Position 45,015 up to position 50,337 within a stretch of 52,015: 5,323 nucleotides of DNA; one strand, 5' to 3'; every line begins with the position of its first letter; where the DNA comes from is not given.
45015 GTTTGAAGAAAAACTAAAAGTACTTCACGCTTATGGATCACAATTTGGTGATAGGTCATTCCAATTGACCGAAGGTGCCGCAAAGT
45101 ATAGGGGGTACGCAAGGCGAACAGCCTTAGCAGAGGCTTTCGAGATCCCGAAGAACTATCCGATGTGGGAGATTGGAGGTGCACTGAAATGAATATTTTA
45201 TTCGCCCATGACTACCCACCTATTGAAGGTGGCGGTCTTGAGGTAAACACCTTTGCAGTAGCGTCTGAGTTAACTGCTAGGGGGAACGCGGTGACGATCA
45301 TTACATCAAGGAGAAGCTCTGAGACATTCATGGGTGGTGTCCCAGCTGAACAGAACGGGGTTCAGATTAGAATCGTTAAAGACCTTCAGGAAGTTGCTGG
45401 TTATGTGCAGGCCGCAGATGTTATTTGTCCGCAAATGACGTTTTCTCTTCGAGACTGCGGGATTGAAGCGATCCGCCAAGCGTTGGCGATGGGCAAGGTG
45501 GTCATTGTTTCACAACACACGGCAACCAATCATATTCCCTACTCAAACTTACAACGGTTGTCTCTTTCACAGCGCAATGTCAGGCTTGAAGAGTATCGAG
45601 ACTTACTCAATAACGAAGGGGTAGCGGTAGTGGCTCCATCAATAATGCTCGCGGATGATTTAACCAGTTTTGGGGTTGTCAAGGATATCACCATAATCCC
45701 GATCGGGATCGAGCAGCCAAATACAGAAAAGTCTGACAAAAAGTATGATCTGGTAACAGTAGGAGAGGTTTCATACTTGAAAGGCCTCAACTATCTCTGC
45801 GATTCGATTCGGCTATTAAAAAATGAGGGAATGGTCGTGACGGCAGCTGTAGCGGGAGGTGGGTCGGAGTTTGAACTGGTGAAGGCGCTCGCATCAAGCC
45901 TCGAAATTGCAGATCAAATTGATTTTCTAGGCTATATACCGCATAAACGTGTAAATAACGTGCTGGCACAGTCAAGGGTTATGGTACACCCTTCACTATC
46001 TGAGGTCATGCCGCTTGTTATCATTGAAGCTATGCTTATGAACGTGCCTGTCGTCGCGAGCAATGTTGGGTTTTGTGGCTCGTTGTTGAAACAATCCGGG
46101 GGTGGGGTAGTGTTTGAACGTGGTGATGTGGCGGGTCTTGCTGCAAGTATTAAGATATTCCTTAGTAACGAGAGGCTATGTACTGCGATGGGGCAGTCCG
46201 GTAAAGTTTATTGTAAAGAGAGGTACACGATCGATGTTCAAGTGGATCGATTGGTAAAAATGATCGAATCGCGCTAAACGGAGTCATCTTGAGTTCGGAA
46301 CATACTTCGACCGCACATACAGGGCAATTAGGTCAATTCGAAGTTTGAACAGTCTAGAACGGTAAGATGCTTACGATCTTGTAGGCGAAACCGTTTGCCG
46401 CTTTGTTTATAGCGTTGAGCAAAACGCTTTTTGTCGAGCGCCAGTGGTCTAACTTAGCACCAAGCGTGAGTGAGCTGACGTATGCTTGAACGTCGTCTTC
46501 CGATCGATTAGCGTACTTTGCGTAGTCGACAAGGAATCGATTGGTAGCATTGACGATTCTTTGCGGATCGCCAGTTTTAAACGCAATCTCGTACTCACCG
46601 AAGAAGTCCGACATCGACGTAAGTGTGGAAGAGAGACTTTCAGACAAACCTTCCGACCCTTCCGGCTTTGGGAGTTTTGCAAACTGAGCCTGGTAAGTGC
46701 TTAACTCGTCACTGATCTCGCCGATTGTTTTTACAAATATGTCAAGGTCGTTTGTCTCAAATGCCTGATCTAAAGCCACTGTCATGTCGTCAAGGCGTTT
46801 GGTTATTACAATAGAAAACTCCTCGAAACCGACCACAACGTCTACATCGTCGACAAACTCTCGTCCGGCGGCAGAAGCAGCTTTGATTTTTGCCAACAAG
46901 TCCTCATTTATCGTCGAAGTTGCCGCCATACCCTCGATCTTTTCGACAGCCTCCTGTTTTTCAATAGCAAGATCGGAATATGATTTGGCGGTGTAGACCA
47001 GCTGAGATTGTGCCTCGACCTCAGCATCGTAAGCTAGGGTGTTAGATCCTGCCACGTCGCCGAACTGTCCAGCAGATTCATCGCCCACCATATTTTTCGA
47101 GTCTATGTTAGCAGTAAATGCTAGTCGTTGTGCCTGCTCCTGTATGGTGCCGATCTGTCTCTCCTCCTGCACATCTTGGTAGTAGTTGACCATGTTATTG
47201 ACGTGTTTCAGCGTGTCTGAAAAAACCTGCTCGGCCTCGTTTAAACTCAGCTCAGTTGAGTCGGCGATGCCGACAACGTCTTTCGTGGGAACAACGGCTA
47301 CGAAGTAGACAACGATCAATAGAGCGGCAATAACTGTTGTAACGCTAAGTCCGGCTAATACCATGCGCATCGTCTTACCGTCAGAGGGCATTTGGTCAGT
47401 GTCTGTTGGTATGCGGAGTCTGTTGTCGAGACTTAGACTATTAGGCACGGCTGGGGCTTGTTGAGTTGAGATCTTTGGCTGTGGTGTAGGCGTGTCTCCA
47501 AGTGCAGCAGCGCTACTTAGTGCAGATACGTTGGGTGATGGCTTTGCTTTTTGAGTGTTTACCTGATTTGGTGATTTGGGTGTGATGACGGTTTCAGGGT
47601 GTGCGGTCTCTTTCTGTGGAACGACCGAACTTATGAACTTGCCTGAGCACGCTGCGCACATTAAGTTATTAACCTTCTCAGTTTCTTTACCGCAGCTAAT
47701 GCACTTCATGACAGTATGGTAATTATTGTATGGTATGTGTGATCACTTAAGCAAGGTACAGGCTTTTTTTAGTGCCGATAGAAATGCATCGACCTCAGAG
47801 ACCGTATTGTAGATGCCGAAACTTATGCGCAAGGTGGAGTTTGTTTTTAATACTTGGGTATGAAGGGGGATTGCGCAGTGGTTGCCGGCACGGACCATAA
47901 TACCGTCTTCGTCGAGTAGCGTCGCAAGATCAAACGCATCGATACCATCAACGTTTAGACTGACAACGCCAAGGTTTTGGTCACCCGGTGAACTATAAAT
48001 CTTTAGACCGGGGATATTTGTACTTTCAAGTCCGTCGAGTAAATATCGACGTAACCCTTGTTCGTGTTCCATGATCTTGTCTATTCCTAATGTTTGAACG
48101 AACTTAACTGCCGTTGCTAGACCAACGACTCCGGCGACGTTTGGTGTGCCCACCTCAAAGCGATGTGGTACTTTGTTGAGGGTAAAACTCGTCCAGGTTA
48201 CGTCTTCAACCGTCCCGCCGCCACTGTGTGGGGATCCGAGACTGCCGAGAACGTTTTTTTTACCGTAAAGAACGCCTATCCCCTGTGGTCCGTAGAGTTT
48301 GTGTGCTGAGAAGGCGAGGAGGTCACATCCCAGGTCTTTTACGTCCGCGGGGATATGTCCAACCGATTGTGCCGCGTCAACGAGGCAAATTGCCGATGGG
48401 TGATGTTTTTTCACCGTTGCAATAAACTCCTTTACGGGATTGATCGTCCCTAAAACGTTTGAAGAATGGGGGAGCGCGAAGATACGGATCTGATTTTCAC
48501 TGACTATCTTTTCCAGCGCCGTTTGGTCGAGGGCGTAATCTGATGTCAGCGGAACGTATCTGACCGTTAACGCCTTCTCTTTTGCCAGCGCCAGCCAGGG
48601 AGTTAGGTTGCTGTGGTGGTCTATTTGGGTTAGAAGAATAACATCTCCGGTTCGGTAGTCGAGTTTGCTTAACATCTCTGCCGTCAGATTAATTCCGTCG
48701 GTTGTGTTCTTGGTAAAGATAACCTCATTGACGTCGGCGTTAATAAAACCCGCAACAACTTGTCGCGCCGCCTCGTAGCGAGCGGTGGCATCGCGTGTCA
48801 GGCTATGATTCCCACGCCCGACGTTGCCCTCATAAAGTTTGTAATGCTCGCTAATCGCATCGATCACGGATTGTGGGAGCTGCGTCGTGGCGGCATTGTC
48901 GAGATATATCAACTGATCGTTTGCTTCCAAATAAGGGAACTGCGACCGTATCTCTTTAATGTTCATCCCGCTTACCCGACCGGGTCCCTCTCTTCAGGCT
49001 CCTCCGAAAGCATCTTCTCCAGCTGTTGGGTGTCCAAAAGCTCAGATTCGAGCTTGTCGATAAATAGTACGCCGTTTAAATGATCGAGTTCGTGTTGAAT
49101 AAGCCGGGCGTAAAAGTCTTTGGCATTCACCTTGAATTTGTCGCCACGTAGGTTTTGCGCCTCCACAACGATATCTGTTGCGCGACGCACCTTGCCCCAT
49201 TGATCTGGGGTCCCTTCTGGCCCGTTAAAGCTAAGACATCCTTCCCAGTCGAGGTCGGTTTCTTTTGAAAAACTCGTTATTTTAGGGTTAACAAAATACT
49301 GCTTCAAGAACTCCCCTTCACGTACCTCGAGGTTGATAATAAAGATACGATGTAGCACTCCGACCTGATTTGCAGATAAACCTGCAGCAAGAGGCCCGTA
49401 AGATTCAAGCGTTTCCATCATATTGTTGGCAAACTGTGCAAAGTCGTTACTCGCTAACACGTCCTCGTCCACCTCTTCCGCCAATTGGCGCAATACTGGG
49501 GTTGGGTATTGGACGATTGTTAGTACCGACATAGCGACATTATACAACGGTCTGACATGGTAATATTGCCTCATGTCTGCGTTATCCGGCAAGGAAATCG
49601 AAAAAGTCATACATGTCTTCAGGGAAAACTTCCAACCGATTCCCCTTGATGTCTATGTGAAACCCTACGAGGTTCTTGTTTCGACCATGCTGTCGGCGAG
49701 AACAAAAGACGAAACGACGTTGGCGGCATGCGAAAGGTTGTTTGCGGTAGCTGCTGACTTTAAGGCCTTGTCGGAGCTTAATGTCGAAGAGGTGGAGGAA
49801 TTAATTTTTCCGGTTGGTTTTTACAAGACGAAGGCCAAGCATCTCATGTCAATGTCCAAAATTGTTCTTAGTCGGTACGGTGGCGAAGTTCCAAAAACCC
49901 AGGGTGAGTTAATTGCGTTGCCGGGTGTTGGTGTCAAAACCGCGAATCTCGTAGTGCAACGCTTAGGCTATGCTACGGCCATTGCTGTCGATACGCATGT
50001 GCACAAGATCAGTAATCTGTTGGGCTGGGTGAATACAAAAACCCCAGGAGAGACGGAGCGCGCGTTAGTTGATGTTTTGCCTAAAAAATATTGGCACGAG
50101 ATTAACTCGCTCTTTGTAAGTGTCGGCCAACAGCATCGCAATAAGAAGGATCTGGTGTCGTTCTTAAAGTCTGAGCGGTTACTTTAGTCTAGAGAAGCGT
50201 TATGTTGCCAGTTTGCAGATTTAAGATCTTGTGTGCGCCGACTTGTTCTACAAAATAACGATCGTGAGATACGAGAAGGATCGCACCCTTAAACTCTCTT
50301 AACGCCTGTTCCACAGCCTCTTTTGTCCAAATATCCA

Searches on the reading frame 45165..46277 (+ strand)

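Call 9: search_protein_families(library=pfam, proteins=[window:45165-46277:+], max_evalue=0.01)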
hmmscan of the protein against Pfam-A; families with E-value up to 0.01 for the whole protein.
window:45165-46277:+ (370 aa): 6 families
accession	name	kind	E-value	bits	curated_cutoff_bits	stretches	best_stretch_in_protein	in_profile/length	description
PF00534.26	Glycos_transf_1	-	2.6e-34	118.7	26.4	1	185-347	7-170/172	Glycosyl transferases group 1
PF13692.12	Glyco_trans_1_4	-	3.9e-28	98.9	27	1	195-335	3-142/142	Glycosyl transferases group 1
PF13439.12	Glyco_transf_4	-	7.8e-10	39.5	28.5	1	23-182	2-166/170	Glycosyltransferase Family 4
PF20706.3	GT4-conflict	-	6.8e-06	25.7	26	1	118-311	114-323/385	Family 4 Glycosyltransferase in conflict systems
PF13524.12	Glyco_trans_1_2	-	0.00033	21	25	1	251-363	28-142/144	Glycosyl transferase-like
PF13579.12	Glyco_trans_4_4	-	0.0031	18.3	29.7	1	23-181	1-158/158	Glycosyl transferase 4-like domain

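Call 10: search_protein_families(library=ncbifam, proteins=[window:45165-46277:+], max_evalue=0.01)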
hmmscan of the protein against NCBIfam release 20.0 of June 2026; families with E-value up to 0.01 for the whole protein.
window:45165-46277:+ (370 aa): 36 families (the best 25 are shown)
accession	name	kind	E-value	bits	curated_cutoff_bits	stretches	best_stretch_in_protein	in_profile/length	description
NF041876.1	EPS_EpsE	equivalog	2.4e-23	83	400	1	187-358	208-384/389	exopolysaccharide biosynthesis GT4 family glycosyltransferase EpsE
TIGR03088.1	stp2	hypoth_equivalog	4e-19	68.9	409.05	1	186-365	187-368/374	TIGR03088 family PEP-CTERM/XrtA system glycosyltransferase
TIGR04063.1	stp3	hypoth_equivalog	5.6e-18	65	442.05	1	204-363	224-388/397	TIGR04063 family PEP-CTERM/XrtA system glycosyltransferase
TIGR03999.1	thiol_BshA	equivalog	1.4e-17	63.7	273.7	1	226-364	231-367/375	N-acetyl-alpha-D-glucosaminyl L-malate synthase BshA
NF047684.1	TeichurnBiosyTuaC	equivalog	2.7e-16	59.5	550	1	195-363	221-382/391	teichuronic acid biosynthesis protein TuaC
TIGR02149.1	glgA_Coryne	subfamily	4.3e-16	59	302.4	1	191-367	202-387/391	glycogen synthase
TIGR03449.1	mycothiol_MshA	equivalog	4e-14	52.3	462.5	1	199-362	226-395/406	D-inositol-3-phosphate glycosyltransferase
NF038229.1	Glyco4_Geo_Pelo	equivalog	1.2e-13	50.8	400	1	172-367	132-333/338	GPMC system family 4 glycosyltransferase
NF053787.1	GlcN_PG_synth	equivalog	1.3e-13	50.5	480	1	139-366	131-355/361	N-acetylglucosaminyl phosphatidylglycerol synthase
NF038011.1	PelF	equivalog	1.7e-13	50.5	100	1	200-311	313-425/489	GT4 family glycosyltransferase PelF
NF038295.1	EPS_HpsP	equivalog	1.1e-11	44.4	550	1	168-365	171-382/388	hormogonium polysaccharide biosynthesis glycosyltransferase HpsP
NF007396.0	PRK09922.1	equivalog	1.2e-11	44.1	385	1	159-337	143-328/361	lipopolysaccharide 1,6-galactosyltransferase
TIGR04348.1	TIGR04348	equivalog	1.9e-11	43.6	300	1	184-332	128-274/310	selenoneine biosynthesis selenosugar synthase SenB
NF046085.1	XrtY_assoc_Gly1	equivalog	6.2e-11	41.8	400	1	158-366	167-380/387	XrtY-associated glycosyltransferase XYAG1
NF038298.1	EPS_HpsO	equivalog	7.8e-11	41.4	575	1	198-356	206-373/388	hormogonium polysaccharide biosynthesis glycosyltransferase HpsO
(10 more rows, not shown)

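Call 108: search_protein_families(library=padloc, proteins=[window:45165-46277:+], max_evalue=0.001)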
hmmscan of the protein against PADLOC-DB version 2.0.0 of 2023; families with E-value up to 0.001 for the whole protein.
window:45165-46277:+ (370 aa): 0 families

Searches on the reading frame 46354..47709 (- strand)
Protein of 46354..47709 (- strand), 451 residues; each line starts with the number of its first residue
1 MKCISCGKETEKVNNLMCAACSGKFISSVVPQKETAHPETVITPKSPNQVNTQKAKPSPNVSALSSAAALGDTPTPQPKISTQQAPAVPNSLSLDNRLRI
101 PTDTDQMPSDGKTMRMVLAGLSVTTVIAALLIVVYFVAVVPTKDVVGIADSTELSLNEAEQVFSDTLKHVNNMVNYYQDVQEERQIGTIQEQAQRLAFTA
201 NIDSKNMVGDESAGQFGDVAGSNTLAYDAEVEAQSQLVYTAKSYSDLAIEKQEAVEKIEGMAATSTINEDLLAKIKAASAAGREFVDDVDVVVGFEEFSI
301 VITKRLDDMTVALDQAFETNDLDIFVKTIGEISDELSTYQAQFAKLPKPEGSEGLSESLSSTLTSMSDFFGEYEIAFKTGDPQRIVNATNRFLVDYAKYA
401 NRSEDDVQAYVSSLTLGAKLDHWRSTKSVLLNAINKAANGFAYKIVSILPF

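Call 9: search_protein_families(library=pfam, proteins=[window:46354-47709:-], max_evalue=0.01)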
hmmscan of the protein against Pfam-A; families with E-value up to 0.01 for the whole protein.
window:46354-47709:- (451 aa): 0 families

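Call 10: search_protein_families(library=ncbifam, proteins=[window:46354-47709:-], max_evalue=0.01)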
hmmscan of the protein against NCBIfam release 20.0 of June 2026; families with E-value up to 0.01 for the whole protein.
window:46354-47709:- (451 aa): 1 family
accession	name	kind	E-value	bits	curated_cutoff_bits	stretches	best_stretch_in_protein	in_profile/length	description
NF052550.1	BManbPhaseBMBP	equivalog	0.0042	16.5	450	1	381-445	92-151/296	beta-1,2-mannobiose phosphorylase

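Call 81: search_protein_families(library=pfam, proteins=[window:46354-47709:-], max_evalue=0.01)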
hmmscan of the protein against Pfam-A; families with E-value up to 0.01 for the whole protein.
window:46354-47709:- (451 aa): 0 families

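Call 108: search_protein_families(library=padloc, proteins=[window:46354-47709:-], max_evalue=0.001)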
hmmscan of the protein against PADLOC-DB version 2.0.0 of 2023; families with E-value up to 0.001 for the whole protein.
window:46354-47709:- (451 aa): 0 families

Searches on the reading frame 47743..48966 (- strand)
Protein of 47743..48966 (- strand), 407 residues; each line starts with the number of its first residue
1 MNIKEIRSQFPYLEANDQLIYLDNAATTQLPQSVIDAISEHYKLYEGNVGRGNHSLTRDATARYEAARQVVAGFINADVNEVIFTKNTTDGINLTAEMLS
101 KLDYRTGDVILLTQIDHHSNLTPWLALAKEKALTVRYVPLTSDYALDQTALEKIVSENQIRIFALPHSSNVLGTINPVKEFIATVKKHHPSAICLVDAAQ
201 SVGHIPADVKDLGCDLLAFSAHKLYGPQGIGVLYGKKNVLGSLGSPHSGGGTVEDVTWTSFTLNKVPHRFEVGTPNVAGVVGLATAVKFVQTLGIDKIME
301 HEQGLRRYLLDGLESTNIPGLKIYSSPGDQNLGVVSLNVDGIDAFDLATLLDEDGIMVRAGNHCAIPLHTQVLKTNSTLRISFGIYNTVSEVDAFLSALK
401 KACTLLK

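Call 9: search_protein_families(library=pfam, proteins=[window:47743-48966:-], max_evalue=0.01)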
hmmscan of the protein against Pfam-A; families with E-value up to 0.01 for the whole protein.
window:47743-48966:- (407 aa): 1 family
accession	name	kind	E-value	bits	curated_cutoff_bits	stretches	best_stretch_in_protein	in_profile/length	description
PF00266.25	Aminotran_5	-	3.3e-125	418.4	21.5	1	20-395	1-371/371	Aminotransferase class-V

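Call 10: search_protein_families(library=ncbifam, proteins=[window:47743-48966:-], max_evalue=0.01)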
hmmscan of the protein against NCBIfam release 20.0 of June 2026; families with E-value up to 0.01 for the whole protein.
window:47743-48966:- (407 aa): 27 families (the best 25 are shown)
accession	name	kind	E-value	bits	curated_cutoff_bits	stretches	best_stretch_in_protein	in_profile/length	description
TIGR01979.1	sufS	subfamily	2.6e-133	444.8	475.1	1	4-405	1-401/403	SufS family cysteine desulfurase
NF041166.1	f2_encap_cargo1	exception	2.5e-114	383.6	800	1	2-401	226-622/623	family 2A encapsulin nanocompartment cargo protein cysteine desulfurase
NF006791.0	PRK09295.1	equivalog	2.1e-105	353.1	661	1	2-406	4-405/406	cysteine desulfurase SufS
NF008126.0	PRK10874.1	equivalog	3.3e-100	336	607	1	2-406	5-399/401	cysteine desulfurase CsdA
TIGR03392.1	FeS_syn_CsdA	equivalog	4.4e-97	325.7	493.6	1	2-406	2-396/398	cysteine desulfurase CsdA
TIGR01977.1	am_tr_V_EF2568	hypoth_equivalog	1.4e-75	254.6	377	1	20-401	1-375/376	cysteine desulfurase family protein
TIGR01976.1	am_tr_V_VC1184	hypoth_equivalog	8.9e-69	232.7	352.35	1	2-399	2-401/401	cysteine desulfurase-like protein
NF040779.1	Sec_lyase_SclA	exception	6.2e-60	203.1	525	1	20-401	1-375/378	selenocysteine lyase SclA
TIGR03402.1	FeS_nifS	equivalog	4.2e-48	164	530.75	1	20-402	1-369/379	cysteine desulfurase NifS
TIGR03235.1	DNA_S_dndA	equivalog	1.8e-41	142.6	480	1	21-365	1-325/353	cysteine desulfurase DndA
NF010611.0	PRK14012.1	equivalog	9.5e-38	130.2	548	1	20-400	7-376/406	IscS subfamily cysteine desulfurase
TIGR02006.1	IscS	equivalog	2.6e-37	128.8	643.2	1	20-402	5-374/402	IscS subfamily cysteine desulfurase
NF002806.0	PRK02948.1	subfamily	8.6e-33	113.8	304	1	19-401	1-370/381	IscS subfamily cysteine desulfurase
TIGR03403.1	nifS_epsilon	equivalog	2.6e-28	98.9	587.7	1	20-404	1-374/382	NifS family cysteine desulfurase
TIGR04343.1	egtE_PLP_lyase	equivalog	2.2e-21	76.1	400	1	20-400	15-369/370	ergothioneine biosynthesis PLP-dependent enzyme EgtE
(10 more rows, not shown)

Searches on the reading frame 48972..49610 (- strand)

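Call 117: search_protein_families(library=pfam, proteins=[window:48972-49610:-], max_evalue=0.001)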
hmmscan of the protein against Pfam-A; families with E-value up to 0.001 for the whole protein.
window:48972-49610:- (212 aa): 1 family
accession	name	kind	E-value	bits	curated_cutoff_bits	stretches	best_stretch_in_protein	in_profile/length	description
PF01327.26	Pep_deformylase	-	3.4e-43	147.4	22.8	1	30-189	2-152/156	Polypeptide deformylase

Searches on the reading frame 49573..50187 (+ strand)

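Call 117: search_protein_families(library=pfam, proteins=[window:49573-50187:+], max_evalue=0.001)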
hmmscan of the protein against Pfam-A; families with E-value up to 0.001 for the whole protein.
window:49573-50187:+ (204 aa): 2 families
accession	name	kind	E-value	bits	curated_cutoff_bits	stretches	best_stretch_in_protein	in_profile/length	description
PF00730.31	HhH-GPD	-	3.4e-24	85.7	26.2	1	36-170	1-107/108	HhH-GPD superfamily base excision DNA repair protein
PF00633.29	HHH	-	1e-05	25.5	24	1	101-128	1-28/30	Helix-hairpin-helix motif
